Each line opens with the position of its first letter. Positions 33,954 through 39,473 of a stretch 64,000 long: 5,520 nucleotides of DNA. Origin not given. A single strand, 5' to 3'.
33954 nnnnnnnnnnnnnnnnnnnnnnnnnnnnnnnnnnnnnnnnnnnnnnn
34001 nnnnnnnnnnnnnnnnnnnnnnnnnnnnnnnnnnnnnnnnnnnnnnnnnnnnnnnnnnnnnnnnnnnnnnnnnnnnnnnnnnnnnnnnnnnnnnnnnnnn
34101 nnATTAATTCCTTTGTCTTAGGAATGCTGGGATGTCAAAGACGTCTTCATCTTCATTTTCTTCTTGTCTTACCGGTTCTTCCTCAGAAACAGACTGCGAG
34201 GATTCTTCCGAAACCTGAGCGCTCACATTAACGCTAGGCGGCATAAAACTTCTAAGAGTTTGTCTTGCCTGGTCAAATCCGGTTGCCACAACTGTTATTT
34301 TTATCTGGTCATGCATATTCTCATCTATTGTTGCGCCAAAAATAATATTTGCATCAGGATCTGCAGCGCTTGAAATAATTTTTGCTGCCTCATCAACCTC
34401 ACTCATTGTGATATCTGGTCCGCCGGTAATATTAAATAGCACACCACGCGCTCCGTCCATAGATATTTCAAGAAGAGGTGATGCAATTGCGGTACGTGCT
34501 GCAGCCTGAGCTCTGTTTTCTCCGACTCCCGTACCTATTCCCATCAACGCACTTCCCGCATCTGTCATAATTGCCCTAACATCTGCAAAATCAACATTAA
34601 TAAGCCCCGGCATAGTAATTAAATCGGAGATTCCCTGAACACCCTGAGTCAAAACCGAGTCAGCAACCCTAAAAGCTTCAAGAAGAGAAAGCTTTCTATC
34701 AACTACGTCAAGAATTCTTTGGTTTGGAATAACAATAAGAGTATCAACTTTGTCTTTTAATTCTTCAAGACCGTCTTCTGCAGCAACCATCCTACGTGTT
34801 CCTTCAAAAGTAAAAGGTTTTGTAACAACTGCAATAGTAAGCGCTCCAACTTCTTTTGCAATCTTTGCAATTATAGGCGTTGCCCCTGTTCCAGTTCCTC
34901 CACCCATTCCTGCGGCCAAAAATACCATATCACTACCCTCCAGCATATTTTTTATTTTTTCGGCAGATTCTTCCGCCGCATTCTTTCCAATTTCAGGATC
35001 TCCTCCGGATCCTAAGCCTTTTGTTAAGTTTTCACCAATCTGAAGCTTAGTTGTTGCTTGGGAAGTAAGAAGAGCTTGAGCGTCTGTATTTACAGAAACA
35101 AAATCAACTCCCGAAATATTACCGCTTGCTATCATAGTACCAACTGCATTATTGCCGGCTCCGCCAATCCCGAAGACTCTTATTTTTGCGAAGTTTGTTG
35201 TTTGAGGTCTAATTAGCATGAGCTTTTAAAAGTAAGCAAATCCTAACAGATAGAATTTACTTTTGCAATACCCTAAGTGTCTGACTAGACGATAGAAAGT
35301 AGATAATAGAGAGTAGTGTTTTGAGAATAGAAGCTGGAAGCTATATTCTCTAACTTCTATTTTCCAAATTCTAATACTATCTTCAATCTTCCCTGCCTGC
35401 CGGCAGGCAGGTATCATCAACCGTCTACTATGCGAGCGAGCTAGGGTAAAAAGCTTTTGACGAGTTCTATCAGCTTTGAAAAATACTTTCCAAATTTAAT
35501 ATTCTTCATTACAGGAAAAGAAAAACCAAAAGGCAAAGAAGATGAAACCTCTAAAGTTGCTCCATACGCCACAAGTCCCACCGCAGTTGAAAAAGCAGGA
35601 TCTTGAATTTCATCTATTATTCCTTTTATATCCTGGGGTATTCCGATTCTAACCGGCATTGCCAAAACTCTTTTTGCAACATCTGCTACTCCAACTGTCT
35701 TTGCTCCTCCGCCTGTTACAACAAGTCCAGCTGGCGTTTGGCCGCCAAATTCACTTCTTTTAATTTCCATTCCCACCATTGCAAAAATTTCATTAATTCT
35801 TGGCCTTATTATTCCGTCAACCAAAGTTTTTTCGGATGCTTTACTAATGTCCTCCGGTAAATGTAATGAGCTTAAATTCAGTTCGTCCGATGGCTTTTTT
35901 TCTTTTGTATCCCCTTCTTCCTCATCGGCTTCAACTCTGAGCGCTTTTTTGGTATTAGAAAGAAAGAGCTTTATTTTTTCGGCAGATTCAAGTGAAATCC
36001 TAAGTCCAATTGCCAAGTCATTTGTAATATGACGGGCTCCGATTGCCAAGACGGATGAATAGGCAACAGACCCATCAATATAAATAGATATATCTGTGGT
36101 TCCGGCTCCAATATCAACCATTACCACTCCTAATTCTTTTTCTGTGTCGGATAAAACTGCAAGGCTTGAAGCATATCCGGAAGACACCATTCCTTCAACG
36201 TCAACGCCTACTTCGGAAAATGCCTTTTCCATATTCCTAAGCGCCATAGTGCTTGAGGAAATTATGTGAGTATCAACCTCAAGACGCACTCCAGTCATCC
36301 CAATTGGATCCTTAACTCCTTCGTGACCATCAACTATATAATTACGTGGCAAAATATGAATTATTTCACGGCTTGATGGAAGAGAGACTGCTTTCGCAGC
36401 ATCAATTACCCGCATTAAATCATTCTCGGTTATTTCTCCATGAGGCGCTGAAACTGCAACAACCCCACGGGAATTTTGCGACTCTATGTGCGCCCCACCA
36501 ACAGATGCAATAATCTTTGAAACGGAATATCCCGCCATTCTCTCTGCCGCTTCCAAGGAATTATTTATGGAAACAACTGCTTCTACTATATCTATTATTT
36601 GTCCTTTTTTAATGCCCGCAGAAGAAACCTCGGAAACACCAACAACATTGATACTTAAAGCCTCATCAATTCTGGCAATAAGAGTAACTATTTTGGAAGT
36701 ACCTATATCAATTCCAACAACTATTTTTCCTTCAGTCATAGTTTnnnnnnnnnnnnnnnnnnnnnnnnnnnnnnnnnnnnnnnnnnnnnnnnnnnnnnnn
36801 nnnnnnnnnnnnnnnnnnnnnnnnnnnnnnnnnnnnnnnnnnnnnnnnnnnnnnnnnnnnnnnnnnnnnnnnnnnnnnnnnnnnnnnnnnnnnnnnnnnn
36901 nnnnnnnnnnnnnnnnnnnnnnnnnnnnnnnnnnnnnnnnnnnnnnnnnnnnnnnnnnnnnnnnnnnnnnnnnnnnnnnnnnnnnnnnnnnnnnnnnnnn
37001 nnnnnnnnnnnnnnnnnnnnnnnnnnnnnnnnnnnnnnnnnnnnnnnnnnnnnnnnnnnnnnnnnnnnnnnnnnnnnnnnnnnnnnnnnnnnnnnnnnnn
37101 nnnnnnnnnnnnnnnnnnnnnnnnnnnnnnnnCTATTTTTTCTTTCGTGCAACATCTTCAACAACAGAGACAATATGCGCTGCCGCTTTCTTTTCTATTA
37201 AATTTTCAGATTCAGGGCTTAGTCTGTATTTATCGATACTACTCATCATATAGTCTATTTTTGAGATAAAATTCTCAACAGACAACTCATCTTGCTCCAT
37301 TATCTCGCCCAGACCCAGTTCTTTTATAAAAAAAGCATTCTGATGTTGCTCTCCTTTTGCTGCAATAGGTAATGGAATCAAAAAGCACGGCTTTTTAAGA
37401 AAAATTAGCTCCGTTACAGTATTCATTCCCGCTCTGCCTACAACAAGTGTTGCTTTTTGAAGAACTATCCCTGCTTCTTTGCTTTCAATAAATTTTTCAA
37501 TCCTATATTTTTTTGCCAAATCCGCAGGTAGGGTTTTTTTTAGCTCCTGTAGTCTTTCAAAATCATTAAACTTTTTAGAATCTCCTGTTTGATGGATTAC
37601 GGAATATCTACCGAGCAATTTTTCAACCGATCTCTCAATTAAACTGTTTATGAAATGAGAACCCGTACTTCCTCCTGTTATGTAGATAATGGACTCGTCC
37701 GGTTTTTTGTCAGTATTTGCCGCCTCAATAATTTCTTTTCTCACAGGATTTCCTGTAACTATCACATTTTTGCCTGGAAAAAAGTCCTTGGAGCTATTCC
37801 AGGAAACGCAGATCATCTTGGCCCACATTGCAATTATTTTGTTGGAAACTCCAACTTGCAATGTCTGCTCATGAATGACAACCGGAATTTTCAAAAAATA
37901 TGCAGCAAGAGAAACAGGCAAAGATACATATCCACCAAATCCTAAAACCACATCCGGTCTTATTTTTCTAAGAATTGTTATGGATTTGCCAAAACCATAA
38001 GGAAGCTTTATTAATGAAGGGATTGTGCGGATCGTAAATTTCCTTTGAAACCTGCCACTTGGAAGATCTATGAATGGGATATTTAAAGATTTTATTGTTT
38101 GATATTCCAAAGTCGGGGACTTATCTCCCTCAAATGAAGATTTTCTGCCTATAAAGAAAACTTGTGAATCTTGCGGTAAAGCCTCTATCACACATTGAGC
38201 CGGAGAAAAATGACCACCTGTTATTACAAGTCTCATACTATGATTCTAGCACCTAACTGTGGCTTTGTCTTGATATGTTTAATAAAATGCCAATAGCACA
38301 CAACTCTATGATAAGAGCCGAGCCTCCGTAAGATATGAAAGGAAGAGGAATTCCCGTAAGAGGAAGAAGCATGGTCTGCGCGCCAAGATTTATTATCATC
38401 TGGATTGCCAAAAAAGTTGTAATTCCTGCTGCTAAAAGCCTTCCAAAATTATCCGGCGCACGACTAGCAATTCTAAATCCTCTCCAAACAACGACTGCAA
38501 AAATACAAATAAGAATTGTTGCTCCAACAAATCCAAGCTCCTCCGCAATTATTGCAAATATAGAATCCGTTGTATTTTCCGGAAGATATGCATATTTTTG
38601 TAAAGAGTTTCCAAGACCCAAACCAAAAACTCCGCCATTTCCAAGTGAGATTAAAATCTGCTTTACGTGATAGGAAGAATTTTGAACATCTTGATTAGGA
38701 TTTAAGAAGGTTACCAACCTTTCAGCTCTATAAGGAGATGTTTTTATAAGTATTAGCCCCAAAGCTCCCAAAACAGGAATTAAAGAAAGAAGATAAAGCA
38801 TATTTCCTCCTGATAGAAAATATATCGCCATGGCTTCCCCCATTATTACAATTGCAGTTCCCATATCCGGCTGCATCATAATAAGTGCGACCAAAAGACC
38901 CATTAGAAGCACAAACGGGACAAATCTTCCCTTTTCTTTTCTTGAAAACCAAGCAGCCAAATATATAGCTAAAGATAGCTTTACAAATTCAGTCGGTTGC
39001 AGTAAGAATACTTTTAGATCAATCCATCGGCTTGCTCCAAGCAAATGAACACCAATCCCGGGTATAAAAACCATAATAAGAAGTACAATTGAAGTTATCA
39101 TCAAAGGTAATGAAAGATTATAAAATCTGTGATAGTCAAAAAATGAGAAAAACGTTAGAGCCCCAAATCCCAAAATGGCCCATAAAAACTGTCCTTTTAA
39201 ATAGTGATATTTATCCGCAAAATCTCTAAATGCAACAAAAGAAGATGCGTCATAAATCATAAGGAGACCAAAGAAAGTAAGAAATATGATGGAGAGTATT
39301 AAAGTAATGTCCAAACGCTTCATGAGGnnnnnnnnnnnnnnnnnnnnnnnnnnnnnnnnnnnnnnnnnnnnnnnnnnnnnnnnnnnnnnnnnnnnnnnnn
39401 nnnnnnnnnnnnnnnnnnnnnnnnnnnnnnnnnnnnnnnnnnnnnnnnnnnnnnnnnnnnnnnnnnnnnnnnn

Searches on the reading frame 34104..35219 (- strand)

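Call 15: search_protein_families(library=pfam, proteins=[window:34104-35219:-], max_evalue=0.01)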
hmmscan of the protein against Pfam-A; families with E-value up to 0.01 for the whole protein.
window:34104-35219:- (371 aa): 2 families
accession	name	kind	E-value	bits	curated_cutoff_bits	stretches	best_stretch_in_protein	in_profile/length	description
PF00091.31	Tubulin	-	8.1e-50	170.2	33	1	12-173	1-189/190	Tubulin/FtsZ family, GTPase domain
PF12327.13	FtsZ_C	-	2.2e-37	127.7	27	1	222-316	1-95/95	FtsZ family, C-terminal domain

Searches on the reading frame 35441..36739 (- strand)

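Call 14: search_protein_families(library=pfam, proteins=[window:35441-36739:-], max_evalue=0.01)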
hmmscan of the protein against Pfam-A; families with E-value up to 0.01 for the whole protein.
window:35441-36739:- (432 aa): 7 families
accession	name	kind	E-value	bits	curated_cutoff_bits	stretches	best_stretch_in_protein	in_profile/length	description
PF14450.12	FtsA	-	2.5e-38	131.7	31.8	2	206-388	1-127/127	Cell division protein FtsA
PF02491.25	SHS2_FTSA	-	2.1e-31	108.5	25.4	1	82-160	1-78/79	SHS2 domain inserted in FTSA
PF11104.14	PilM_2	-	7.8e-06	25.5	27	1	179-257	155-234/340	Type IV pilus assembly protein PilM;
PF06277.17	EutA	-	1.1e-05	24.9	27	1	178-243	120-183/475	Ethanolamine utilisation protein EutA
PF06723.19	MreB_Mbl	-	0.00014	21.3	27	1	170-366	112-304/327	MreB/Mbl protein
PF01968.24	Hydantoinase_A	-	0.0011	18.7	22.9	1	184-229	57-105/291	Hydantoinase/oxoprolinase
PF02541.22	Ppx-GppA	-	0.0072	16.2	27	0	190-263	99-172/285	Ppx/GppA phosphatase family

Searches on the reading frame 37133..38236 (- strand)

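Call 14: search_protein_families(library=pfam, proteins=[window:37133-38236:-], max_evalue=0.01)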
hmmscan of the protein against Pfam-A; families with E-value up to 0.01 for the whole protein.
window:37133-38236:- (367 aa): 3 families
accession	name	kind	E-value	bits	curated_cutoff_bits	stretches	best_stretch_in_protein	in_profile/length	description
PF04101.22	Glyco_tran_28_C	-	4.5e-26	92.3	22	1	183-350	1-158/166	Glycosyltransferase family 28 C-terminal domain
PF03033.26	Glyco_transf_28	-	2.6e-22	79.8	26.2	1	6-142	8-137/139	Glycosyltransferase family 28 N-terminal domain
PF13528.12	Glyco_trans_1_3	-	3.9e-07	30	25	1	259-326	252-320/322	Glycosyl transferase family 1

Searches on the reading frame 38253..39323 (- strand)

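Call 14: search_protein_families(library=pfam, proteins=[window:38253-39323:-], max_evalue=0.01)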
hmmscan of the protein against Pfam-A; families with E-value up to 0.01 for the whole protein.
window:38253-39323:- (356 aa): 1 family
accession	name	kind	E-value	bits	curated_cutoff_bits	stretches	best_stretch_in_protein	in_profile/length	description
PF01098.24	FTSW_RODA_SPOVE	-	9.1e-100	334.5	26.4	1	8-354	3-354/356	Cell cycle protein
